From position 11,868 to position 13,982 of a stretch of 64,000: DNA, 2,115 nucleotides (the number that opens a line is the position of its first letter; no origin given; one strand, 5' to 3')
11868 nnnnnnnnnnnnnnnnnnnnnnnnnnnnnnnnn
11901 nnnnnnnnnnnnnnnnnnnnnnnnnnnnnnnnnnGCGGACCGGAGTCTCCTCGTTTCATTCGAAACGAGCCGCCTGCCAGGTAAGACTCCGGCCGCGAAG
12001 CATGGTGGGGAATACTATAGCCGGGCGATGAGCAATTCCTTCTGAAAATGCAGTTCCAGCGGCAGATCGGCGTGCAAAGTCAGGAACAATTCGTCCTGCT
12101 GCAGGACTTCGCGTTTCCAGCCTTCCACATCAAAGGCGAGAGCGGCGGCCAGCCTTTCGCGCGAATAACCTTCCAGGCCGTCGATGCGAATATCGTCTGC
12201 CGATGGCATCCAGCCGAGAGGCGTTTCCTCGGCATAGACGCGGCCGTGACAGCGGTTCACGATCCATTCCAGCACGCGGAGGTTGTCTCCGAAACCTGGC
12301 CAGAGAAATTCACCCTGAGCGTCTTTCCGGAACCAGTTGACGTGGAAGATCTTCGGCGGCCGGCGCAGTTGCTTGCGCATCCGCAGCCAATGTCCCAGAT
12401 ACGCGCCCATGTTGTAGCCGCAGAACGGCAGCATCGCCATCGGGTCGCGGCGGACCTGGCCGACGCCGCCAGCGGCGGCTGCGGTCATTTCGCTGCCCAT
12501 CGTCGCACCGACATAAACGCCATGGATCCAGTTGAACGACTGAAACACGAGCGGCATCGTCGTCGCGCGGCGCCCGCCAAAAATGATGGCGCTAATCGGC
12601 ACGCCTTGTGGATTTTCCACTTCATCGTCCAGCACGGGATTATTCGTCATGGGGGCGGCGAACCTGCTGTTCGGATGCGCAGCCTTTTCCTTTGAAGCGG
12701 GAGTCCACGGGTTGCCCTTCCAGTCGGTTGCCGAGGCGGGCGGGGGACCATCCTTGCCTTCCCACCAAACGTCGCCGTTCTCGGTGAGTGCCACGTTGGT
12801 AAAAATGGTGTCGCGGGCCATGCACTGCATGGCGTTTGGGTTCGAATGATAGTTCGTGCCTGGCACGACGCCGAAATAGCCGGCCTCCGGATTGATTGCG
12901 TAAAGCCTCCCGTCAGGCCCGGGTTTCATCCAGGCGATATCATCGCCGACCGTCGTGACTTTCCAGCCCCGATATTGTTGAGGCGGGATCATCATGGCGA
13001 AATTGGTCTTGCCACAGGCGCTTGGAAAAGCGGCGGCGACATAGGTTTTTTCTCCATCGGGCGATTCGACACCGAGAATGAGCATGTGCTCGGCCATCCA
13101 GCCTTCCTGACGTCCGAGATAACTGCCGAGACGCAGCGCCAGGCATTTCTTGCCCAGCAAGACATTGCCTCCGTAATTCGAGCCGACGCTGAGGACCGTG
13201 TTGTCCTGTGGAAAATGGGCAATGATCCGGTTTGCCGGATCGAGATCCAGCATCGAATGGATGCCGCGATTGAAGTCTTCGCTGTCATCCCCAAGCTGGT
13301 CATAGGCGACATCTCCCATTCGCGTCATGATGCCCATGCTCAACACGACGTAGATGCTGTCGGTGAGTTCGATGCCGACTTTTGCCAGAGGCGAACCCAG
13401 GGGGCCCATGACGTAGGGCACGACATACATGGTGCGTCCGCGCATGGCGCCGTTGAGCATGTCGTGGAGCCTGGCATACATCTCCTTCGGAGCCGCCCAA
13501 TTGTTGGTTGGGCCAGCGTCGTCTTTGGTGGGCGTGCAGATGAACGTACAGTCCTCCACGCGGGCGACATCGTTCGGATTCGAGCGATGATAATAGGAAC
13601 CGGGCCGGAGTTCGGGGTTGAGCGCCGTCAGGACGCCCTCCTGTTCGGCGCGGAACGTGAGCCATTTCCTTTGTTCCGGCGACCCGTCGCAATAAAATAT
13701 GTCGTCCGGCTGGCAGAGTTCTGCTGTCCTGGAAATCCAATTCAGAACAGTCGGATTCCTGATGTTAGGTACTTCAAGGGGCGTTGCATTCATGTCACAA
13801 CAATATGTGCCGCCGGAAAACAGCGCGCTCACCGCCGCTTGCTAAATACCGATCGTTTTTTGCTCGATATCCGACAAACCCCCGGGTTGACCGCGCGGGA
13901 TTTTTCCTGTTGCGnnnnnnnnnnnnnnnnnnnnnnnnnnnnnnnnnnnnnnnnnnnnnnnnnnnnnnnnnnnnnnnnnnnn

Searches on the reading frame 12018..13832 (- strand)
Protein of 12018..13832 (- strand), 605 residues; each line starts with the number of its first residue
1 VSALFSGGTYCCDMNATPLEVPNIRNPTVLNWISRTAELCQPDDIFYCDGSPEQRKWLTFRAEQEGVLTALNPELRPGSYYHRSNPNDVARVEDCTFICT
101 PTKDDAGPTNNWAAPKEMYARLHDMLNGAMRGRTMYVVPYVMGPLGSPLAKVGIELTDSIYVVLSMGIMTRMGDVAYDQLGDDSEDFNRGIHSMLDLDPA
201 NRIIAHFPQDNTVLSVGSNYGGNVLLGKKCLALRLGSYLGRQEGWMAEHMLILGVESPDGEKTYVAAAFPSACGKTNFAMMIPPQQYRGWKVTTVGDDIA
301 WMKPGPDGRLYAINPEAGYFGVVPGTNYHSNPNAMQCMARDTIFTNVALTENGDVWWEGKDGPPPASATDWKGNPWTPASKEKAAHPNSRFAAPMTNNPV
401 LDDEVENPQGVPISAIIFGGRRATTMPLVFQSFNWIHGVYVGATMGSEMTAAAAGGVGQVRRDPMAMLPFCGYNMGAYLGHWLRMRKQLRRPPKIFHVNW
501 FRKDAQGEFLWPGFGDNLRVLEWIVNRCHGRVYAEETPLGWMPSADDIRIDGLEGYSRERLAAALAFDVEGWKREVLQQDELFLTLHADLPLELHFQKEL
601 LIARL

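Call 43: search_protein_families(library=ncbifam, proteins=[window:12018-13832:-], max_evalue=1e-10)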
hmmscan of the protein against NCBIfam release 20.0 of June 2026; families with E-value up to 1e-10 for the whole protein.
window:12018-13832:- (605 aa): 1 family
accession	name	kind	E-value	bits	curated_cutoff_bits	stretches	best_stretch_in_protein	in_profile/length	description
NF003253.0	PRK04210.1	equivalog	9.5e-265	879.7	504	1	21-605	15-607/612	phosphoenolpyruvate carboxykinase (GTP)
